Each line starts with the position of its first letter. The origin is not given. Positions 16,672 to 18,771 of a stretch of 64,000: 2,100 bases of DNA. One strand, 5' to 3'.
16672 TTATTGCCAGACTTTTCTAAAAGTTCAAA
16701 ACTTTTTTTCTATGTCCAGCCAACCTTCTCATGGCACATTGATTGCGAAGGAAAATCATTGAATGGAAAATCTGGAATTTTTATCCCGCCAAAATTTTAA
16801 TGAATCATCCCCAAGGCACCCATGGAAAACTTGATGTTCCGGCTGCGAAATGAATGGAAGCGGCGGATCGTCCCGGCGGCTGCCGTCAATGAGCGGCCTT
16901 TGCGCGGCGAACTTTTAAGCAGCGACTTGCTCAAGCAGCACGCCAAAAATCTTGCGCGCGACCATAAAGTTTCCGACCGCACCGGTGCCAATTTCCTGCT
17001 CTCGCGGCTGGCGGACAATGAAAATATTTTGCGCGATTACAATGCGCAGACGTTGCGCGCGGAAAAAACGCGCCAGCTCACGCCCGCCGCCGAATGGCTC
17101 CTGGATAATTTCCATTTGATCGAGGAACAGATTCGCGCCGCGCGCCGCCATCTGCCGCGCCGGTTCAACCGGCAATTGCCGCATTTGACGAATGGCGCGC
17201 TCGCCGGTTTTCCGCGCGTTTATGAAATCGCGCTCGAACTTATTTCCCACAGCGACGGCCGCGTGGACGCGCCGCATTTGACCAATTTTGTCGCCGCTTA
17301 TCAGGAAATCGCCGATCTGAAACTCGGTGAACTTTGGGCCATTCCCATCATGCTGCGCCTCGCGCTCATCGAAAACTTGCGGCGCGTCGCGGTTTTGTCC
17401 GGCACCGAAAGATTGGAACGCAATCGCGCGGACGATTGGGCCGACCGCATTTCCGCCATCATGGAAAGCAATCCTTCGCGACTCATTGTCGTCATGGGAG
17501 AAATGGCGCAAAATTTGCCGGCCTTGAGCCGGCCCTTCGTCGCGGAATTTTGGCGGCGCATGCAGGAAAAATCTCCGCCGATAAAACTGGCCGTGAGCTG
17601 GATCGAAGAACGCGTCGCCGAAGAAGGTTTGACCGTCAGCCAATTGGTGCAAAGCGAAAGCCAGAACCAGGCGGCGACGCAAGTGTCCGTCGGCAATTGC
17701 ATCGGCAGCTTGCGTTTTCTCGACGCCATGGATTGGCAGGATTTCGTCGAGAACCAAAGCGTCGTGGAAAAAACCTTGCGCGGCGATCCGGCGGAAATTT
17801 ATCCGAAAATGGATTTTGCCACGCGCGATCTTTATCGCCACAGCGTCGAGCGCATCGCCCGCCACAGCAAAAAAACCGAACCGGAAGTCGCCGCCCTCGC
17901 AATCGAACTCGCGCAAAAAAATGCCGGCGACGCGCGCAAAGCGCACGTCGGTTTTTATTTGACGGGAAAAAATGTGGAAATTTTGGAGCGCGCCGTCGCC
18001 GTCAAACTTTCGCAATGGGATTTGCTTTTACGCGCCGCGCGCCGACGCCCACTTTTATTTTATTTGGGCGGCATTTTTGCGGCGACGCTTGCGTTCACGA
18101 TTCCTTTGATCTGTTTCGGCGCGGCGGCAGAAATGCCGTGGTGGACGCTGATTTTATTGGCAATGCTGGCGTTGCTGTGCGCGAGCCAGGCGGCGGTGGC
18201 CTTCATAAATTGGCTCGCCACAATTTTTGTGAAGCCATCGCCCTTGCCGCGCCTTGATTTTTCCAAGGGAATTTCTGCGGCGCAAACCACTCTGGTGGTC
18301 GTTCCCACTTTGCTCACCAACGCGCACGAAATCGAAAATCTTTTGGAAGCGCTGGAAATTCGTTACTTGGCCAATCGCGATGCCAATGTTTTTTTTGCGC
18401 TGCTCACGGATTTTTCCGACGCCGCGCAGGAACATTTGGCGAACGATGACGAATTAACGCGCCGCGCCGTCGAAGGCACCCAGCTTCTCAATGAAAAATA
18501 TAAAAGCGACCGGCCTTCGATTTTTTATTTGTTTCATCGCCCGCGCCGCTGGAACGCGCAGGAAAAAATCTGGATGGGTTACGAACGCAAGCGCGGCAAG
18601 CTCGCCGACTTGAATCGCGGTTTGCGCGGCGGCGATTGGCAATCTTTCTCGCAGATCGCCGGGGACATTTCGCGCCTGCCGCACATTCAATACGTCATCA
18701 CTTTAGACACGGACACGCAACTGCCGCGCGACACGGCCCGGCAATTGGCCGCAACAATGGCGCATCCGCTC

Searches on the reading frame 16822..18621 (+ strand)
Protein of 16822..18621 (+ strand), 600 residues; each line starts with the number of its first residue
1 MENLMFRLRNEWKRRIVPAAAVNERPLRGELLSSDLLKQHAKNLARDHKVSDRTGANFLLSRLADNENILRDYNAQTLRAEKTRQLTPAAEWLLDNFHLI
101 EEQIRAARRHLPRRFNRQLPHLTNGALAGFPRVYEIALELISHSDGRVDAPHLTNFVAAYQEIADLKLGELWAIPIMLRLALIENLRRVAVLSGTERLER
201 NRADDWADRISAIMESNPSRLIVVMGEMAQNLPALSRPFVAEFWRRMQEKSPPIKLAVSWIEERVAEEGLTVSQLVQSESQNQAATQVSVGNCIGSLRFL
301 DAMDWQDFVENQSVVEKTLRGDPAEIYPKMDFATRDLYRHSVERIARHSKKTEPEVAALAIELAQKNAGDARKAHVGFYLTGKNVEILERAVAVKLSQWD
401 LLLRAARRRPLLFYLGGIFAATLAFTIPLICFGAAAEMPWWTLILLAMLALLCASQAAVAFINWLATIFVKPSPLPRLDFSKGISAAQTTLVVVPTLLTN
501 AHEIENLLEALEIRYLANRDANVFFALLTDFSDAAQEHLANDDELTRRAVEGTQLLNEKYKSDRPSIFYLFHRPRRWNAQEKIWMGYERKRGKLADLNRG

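Call 15: find_related_loci(query=window:16822-18621:+, collection=metagenome_contigs, flank=6000)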
Query window:16822-18621:+ (600 aa) in metagenome_contigs; peptide patterns used: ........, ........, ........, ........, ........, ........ (x = any residue, [..] = any of these).
600 stretches matched a pattern (row limit reached: there are more); 596 encode a relative of the query (tblastn E <= 1e-3); the best 80 are kept; 80 distinct loci.
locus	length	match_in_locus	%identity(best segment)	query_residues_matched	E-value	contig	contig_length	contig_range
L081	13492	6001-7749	67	18-598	0e+0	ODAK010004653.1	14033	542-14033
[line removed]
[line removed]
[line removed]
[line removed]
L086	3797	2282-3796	66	18-520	0e+0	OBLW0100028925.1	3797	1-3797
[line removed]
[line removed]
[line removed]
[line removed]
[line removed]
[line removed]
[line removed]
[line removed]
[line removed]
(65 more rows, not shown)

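Call 22: find_homologous_proteins(query=window:16822-18321:+)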
Query window:16822-18321:+ (500 aa): 2413 proteins with E <= 0.001 among 8000 candidates; the best 120 are listed.
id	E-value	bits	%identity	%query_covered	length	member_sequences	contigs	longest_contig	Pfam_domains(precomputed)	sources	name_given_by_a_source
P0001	8.1e-203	692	65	99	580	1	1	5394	-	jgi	jgi:cyclic beta-1,2-glucan synthetase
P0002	3.1e-201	687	66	97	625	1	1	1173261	-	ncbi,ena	-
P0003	4.6e-200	683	65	96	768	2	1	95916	-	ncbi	-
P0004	2.7e-197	674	65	96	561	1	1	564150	-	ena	-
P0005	3.8e-197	674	65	97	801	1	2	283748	-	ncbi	ncbi:MAG: hypothetical protein WDN00_10310 [Limisphaerales bacterium]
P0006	4.8e-196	670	65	96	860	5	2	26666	-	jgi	jgi:hypothetical protein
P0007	4.8e-195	667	65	96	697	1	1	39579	-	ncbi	-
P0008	1.6e-194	665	63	100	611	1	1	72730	-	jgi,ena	-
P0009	3.0e-193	661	65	94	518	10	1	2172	-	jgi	jgi:hypothetical protein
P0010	1.8e-192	658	63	98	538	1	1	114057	-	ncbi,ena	-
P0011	8.5e-191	653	66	91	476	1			-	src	-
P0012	4.7e-190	650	64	94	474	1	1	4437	-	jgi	-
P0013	2.8e-188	644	63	97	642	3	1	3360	-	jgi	-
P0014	1.0e-170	587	59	96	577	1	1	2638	-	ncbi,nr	ncbi:MAG TPA: cyclic beta 1-2 glucan synthetase, partial [Candidatus Eisenbacteria bacterium]|nr:cyc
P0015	4.6e-166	571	65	83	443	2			-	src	-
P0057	9.1e-153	527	71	69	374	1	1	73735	-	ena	-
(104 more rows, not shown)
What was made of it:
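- On Cgs/NdvB/ChvB cyclic beta-1,2-glucan synthase: Homologs of that region are named cyclic beta-1,2-glucan synthetase by their sources (call 22).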

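Call 23: search_protein_families(library=pfam, proteins=[L084:1112-2860:+, L084:2850-5663:+])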
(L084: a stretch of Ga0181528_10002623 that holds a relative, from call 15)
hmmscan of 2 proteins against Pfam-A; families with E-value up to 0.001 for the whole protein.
L084:1112-2860:+ (582 aa): 31 families (the best 25 are shown)
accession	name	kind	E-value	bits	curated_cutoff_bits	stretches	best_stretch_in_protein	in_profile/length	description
PF06745.19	ATPase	-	1.1e-76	257.7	26.6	2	102-327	2-229/231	KaiC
PF13481.12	AAA_25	-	2e-17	63.9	27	2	342-465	15-158/195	AAA domain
PF00154.27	RecA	-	7.3e-10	39.2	27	1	336-459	27-139/262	recA bacterial DNA recombination protein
PF03796.21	DnaB_C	-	1.6e-09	38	27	1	343-424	3-85/255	DnaB-like helicase C terminal domain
PF20720.3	nSTAND3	-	5.4e-08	33.1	27.2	1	118-146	16-44/155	Novel STAND NTPase 3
PF13401.12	AAA_22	-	5.8e-08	33.5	27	0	120-241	6-111/130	AAA domain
PF24883.2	NPHP3_N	-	8.6e-08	33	24.8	0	119-233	22-138/164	Nephrocystin 3, N-terminal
PF13191.12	AAA_16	-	2.1e-07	32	32.6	0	117-264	20-140/167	AAA ATPase domain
PF01695.23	IstB_IS21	-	3.9e-07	30.3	24.1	0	364-409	96-140/238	IstB-like ATP binding protein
PF13173.12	AAA_14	-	4.4e-07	30.4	27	0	119-228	2-84/129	AAA domain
PF09848.15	SLFN-g3_helicase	-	1.4e-06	28.3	24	0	120-220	2-93/354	Schlafen group 3, DNA/RNA helicase domain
PF13479.12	AAA_24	-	2e-06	28.2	27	0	364-463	6-77/195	AAA domain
PF07088.17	GvpD_P-loop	-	2.3e-06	28.1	24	0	122-300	13-188/189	GvpD gas vesicle protein, P-loop domain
PF00004.35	AAA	-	4.1e-06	27.7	21.2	0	364-386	2-24/131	ATPase family associated with various cellular activities (AAA)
PF07728.20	AAA_5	-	6.4e-06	26.7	22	0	364-386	3-26/139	AAA domain (dynein-related subfamily)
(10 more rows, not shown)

L084:2850-5663:+ (937 aa): 11 families
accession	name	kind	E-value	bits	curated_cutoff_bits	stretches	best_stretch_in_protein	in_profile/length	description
PF08448.16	PAS_4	-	6.1e-31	107.3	23.1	2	182-293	1-110/110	PAS fold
PF00989.32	PAS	-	9.9e-27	93.6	22.6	1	430-540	2-113/113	PAS fold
PF02518.31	HATPase_c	-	9.1e-26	90.9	26.4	1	675-790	1-109/111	Histidine kinase-, DNA gyrase B-, and HSP90-like ATPase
PF00072.30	Response_reg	-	3.2e-20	72.8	30.2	1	822-930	1-110/111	Response regulator receiver domain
PF13426.13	PAS_9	-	2.8e-17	63.3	27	1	440-542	2-103/103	PAS domain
PF00512.31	HisKA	-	4.2e-13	49.6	26.9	1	563-629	1-66/66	His Kinase A (phospho-acceptor) domain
PF13188.13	PAS_8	-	3.9e-11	42.9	21.8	1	430-486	2-55/65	PAS domain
PF08447.18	PAS_3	-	2.5e-07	31.3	25.6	1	452-535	2-87/89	PAS fold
PF12860.13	PAS_7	-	9.2e-06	26.2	27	0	313-425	5-114/115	PAS fold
PF08670.17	MEKHLA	-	1.1e-05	25.8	23.7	0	429-520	27-120/143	MEKHLA domain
PF13589.12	HATPase_c_3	-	6.8e-05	23.3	25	1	682-818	5-136/137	Histidine kinase-, DNA gyrase B-, and HSP90-like ATPase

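Call 24: find_encoding_contigs(protein=P0002, flank=8000, max_places=2)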
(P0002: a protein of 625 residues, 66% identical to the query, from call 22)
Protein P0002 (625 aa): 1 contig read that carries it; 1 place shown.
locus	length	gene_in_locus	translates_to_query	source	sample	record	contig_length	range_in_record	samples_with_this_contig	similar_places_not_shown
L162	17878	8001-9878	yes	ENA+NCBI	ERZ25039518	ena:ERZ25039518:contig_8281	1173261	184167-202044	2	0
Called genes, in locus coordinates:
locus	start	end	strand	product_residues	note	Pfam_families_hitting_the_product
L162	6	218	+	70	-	PF04255:DUF433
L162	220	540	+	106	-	PF18480:DUF5615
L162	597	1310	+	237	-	PF00970:FAD_binding_6 (weak), PF00175:NAD_binding_1, PF08030:NAD_binding_6 (faint)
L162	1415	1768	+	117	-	PF01571:GCV_T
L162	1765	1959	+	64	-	-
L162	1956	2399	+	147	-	PF01571:GCV_T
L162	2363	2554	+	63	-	PF08669:GCV_T_C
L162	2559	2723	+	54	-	-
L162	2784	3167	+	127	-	PF01597:GCV_H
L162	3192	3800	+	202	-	-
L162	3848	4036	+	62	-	PF00462:Glutaredoxin (weak)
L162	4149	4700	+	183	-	PF16881:LIAS_N (weak), PF04055:Radical_SAM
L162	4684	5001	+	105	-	-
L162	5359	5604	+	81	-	-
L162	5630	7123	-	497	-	PF07995:GSDH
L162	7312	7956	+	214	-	PF00881:Nitroreductase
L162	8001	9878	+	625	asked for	-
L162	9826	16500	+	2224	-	PF13632:Glyco_trans_2_3 (faint), PF10091:Glycoamylase, PF06165:GH94_b-supersand, PF17167:Glyco_hydro_94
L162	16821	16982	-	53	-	-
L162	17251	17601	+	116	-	-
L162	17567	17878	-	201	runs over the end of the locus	PF00158:Sigma54_activat, PF14532:Sigma54_activ_2, PF07728:AAA_5 (weak)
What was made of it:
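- Bacteria with sigma-54 often encode many activators, and L162 has another Sigma54_activat gene next to its cgs (call 24).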

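Call 25: find_encoding_contigs(protein=P0057, flank=8000, max_places=2)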
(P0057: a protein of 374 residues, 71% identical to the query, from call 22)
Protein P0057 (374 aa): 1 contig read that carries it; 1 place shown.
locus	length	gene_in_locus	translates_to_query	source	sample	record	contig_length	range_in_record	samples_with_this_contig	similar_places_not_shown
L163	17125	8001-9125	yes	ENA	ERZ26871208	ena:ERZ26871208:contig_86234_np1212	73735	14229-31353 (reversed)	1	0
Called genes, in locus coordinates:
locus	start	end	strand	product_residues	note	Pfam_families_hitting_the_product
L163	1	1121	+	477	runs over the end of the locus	PF02878:PGM_PMM_I, PF02879:PGM_PMM_II, PF02880:PGM_PMM_III, PF00408:PGM_PMM_IV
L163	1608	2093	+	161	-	PF05974:DUF892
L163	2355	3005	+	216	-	PF03631:Virul_fac_BrkB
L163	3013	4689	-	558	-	PF03109:ABC1, PF01163:RIO1 (weak), PF01636:APH (faint), PF27536:UbiB_helical (faint)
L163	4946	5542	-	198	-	PF13557:Phenol_MetA_deg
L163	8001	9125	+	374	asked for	-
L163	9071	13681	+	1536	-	PF10091:Glycoamylase, PF06165:GH94_b-supersand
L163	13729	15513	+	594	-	PF06165:GH94_b-supersand, PF17167:Glyco_hydro_94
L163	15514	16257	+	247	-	PF17167:Glyco_hydro_94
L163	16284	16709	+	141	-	PF17167:Glyco_hydro_94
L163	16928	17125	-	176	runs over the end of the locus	PF04185:Phosphoesterase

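Call 29: find_encoding_contigs(protein=P0005, flank=10000, max_places=2)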
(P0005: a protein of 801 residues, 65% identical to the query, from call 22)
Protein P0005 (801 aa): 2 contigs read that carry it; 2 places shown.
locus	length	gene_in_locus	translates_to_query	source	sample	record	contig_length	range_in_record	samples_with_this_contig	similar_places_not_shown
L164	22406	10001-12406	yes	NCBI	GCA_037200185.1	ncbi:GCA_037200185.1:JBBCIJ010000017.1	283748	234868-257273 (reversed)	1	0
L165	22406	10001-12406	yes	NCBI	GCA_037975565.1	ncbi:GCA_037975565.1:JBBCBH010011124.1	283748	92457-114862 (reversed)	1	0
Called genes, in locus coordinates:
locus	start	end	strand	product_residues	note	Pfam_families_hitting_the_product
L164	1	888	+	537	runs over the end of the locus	PF06418:CTP_synth_N, PF00117:GATase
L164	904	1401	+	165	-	-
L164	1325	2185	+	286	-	PF27239:FOL3_C, PF02875:Mur_ligase_C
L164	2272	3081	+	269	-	-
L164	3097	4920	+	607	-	PF00890:FAD_binding_2, PF01266:DAO (faint), PF03486:HI0933_like (faint), PF07992:Pyr_redox_2 (faint), PF02910:Succ_DH_flav_C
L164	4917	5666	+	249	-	PF13085:Fer2_3, PF13183:Fer4_8 (weak)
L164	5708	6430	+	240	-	PF00596:Aldolase_II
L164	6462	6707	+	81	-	-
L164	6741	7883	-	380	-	PF13091:PLDc_2, PF00614:PLDc (faint), PF13091:PLDc_2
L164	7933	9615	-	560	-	PF03109:ABC1, PF01636:APH (weak), PF01163:RIO1 (weak), PF27536:UbiB_helical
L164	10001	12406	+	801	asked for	-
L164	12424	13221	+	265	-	-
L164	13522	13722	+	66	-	-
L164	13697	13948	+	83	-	-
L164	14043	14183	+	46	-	-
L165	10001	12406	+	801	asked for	-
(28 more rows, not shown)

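Call 30: find_encoding_contigs(protein=P0004, flank=10000, max_places=2)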
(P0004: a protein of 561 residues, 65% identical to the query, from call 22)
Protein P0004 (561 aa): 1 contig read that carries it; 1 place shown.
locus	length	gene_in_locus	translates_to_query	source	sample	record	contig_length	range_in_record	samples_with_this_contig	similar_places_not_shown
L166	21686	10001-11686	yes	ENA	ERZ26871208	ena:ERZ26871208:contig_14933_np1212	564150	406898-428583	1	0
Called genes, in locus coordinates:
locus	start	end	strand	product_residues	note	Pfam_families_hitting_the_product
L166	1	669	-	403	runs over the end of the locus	PF00578:AhpC-TSA, PF08534:Redoxin, PF00085:Thioredoxin, PF13905:Thioredoxin_8, PF12543:DUF3738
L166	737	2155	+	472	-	PF08245:Mur_ligase_M (faint), PF02875:Mur_ligase_C, PF27239:FOL3_C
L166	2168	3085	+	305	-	-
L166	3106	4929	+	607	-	PF00890:FAD_binding_2, PF01266:DAO (faint), PF03486:HI0933_like (faint), PF07992:Pyr_redox_2 (faint), PF02910:Succ_DH_flav_C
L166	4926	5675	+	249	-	PF13085:Fer2_3, PF13183:Fer4_8 (weak)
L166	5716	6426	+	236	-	PF00596:Aldolase_II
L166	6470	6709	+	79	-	-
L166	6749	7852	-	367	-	PF13091:PLDc_2, PF00614:PLDc (faint), PF13091:PLDc_2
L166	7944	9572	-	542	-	PF03109:ABC1, PF01163:RIO1 (weak), PF01636:APH (faint), PF27536:UbiB_helical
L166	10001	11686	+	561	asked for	-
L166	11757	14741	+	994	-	PF10091:Glycoamylase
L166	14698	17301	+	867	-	PF06165:GH94_b-supersand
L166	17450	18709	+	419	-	PF17167:Glyco_hydro_94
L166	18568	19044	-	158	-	PF11381:DUF3185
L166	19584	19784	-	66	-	PF05532:CsbD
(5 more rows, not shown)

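Call 31: find_encoding_contigs(protein=P0003, flank=10000, max_places=2)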
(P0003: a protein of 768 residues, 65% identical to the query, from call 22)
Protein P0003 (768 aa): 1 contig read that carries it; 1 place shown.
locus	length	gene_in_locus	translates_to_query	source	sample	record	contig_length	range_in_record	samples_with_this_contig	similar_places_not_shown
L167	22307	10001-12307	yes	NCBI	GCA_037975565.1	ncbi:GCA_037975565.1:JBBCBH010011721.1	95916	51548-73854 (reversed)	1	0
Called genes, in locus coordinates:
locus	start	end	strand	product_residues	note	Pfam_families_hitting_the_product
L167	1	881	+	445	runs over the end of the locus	-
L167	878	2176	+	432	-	PF08245:Mur_ligase_M, PF02875:Mur_ligase_C, PF27239:FOL3_C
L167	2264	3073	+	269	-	-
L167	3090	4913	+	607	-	PF00890:FAD_binding_2, PF01266:DAO (faint), PF03486:HI0933_like (faint), PF07992:Pyr_redox_2 (faint), PF02910:Succ_DH_flav_C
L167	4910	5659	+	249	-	PF13085:Fer2_3, PF13183:Fer4_8 (weak)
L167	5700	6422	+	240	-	PF00596:Aldolase_II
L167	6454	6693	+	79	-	-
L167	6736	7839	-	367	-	PF13091:PLDc_2, PF00614:PLDc (faint), PF13091:PLDc_2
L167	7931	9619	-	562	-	PF03109:ABC1, PF01163:RIO1 (weak), PF01636:APH (faint), PF27536:UbiB_helical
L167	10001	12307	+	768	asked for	-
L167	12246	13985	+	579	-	-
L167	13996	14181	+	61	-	-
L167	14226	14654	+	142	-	PF10091:Glycoamylase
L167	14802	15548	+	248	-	PF06165:GH94_b-supersand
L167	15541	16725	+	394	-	PF06165:GH94_b-supersand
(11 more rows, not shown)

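Call 32: find_encoding_contigs(protein=P0001, flank=6000, max_places=2)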
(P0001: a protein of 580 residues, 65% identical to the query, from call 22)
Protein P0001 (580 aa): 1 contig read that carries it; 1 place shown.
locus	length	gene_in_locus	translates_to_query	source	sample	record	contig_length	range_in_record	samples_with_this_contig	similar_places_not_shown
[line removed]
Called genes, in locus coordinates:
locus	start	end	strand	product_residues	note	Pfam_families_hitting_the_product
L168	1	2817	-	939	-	?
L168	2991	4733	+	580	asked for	-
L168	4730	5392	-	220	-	?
